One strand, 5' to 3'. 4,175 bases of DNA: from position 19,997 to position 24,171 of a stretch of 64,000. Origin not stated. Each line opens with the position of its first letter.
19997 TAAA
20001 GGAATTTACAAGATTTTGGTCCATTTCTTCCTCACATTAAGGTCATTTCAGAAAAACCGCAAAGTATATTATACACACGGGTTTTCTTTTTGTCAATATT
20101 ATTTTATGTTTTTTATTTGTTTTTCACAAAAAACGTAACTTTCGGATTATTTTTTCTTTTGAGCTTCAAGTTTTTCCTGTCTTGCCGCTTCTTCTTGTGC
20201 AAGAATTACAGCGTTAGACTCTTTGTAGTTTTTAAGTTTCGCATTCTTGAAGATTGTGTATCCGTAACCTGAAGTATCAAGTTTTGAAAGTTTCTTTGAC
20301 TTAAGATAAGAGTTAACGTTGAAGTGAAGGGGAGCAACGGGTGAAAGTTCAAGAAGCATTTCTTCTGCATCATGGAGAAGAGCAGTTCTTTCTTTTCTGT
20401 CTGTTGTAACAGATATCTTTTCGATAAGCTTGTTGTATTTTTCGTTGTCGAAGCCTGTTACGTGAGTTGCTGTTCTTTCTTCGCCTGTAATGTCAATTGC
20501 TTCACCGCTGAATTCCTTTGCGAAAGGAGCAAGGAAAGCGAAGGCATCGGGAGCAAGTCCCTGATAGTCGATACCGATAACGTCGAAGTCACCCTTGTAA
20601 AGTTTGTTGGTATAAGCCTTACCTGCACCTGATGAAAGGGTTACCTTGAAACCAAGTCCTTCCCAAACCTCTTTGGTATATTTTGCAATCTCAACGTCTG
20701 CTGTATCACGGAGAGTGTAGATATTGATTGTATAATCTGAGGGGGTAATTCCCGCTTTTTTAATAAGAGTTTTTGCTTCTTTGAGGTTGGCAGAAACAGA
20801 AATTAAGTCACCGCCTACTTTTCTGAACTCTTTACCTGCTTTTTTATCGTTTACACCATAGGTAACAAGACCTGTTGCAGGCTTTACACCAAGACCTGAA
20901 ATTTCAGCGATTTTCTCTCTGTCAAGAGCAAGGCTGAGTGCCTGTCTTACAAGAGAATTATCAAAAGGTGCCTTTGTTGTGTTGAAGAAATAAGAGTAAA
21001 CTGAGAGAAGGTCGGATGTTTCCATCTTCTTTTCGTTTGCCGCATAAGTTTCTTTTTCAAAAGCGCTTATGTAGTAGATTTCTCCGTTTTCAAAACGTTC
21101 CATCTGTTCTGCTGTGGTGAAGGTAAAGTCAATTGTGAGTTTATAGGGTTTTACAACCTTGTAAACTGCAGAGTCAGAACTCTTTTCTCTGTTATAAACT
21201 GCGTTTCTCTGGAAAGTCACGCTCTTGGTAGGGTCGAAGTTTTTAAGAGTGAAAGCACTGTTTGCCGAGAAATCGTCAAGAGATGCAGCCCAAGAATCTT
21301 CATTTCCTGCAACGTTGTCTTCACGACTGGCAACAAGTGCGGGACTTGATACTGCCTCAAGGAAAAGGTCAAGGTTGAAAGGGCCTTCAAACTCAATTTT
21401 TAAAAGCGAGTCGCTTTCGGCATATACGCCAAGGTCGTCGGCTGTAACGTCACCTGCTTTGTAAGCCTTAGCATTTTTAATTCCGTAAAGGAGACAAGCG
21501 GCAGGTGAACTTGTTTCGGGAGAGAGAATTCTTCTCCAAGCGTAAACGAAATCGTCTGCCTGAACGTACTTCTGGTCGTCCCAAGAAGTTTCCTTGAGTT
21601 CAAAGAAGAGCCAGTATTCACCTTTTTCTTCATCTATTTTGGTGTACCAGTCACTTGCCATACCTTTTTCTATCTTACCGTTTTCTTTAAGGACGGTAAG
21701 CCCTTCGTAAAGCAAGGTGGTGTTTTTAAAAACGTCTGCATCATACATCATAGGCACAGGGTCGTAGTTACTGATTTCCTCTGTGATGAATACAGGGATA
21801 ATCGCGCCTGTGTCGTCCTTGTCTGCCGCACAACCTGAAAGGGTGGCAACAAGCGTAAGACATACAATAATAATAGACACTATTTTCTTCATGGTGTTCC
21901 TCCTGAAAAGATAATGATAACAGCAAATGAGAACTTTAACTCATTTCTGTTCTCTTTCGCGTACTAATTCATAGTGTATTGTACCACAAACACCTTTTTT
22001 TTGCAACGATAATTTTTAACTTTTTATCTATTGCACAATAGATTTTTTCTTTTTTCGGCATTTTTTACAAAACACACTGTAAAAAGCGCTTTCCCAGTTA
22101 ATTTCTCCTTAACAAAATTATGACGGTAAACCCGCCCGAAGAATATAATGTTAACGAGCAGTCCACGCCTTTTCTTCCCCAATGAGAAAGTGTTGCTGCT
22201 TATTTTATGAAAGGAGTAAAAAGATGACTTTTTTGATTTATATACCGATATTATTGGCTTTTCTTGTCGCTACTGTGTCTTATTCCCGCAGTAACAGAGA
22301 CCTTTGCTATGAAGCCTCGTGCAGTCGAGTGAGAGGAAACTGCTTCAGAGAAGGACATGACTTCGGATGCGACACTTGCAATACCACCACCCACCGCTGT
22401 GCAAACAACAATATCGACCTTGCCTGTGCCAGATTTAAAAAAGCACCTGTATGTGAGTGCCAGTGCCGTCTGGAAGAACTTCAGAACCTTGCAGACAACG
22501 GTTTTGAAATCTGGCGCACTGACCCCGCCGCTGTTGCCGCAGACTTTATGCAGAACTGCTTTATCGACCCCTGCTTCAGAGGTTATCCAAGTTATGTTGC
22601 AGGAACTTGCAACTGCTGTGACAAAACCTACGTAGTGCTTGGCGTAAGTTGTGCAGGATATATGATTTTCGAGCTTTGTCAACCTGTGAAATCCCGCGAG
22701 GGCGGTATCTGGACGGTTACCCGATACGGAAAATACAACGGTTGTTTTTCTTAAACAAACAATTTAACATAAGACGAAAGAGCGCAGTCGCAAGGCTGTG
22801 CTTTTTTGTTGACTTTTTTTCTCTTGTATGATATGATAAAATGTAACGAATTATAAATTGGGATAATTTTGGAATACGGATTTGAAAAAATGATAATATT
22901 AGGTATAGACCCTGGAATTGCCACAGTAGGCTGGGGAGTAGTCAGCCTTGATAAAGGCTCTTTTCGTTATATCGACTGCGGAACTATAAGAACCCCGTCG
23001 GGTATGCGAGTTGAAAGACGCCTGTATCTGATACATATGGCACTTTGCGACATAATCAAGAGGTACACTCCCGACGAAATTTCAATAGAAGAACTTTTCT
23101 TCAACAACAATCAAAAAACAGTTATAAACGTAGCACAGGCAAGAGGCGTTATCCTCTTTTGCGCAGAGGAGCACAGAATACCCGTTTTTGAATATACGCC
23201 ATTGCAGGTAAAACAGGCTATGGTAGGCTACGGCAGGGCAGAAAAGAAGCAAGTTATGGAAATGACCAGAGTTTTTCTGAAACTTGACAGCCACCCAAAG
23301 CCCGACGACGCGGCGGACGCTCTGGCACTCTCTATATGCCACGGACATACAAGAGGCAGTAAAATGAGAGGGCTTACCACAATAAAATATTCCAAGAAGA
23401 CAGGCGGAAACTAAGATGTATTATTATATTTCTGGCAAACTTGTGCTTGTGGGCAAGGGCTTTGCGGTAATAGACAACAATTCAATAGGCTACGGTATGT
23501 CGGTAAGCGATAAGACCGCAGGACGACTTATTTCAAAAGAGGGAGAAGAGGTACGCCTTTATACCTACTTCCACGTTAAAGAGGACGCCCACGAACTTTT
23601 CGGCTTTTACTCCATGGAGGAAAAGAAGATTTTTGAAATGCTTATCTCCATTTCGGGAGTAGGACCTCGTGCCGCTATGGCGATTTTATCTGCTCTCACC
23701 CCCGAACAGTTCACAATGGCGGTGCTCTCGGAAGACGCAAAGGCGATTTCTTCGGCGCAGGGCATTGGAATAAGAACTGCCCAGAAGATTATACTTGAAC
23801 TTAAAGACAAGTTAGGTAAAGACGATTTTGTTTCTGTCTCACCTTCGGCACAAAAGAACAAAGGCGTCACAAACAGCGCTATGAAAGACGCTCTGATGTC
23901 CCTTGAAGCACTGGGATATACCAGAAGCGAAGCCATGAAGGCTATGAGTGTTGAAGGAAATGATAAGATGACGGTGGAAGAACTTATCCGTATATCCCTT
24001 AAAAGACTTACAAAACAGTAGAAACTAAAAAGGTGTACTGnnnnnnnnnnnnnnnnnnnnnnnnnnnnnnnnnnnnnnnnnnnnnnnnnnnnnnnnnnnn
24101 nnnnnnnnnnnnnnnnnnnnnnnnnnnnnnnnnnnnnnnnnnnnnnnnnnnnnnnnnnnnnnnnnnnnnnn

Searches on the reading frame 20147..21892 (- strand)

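Call 52: search_protein_families(library=pfam, proteins=[window:20147-21892:-], max_evalue=0.00001)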
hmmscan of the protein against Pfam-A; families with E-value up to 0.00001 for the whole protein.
window:20147-21892:- (581 aa): 1 family
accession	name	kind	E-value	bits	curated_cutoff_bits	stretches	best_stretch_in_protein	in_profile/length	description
PF00496.27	SBP_bac_5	-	6.8e-46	157.5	32.4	1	74-460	2-363/368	Bacterial extracellular solute-binding proteins, family 5 Middle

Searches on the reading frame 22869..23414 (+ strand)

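Call 52: search_protein_families(library=pfam, proteins=[window:22869-23414:+], max_evalue=0.00001)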
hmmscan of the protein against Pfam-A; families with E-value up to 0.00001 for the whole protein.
window:22869-23414:+ (181 aa): 1 family
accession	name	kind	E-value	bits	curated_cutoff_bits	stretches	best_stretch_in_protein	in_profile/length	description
PF02075.23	RuvC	-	1.4e-49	168.3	22.2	1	10-158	1-148/148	Crossover junction endodeoxyribonuclease RuvC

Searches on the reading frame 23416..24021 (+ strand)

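Call 52: search_protein_families(library=pfam, proteins=[window:23416-24021:+], max_evalue=0.00001)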
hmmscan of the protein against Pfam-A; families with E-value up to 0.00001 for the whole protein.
window:23416-24021:+ (201 aa): 3 families
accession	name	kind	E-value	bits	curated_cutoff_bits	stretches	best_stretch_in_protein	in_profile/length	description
PF01330.27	RuvA_N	-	4.3e-20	72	23.6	1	1-63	1-61/61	RuvA N terminal domain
PF14520.12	HHH_5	-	2.7e-17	63.4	27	1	73-131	1-57/57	Helix-hairpin-helix domain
PF07499.19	RuvA_C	-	1.3e-08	35.7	24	1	155-198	2-46/47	RuvA, C-terminal domain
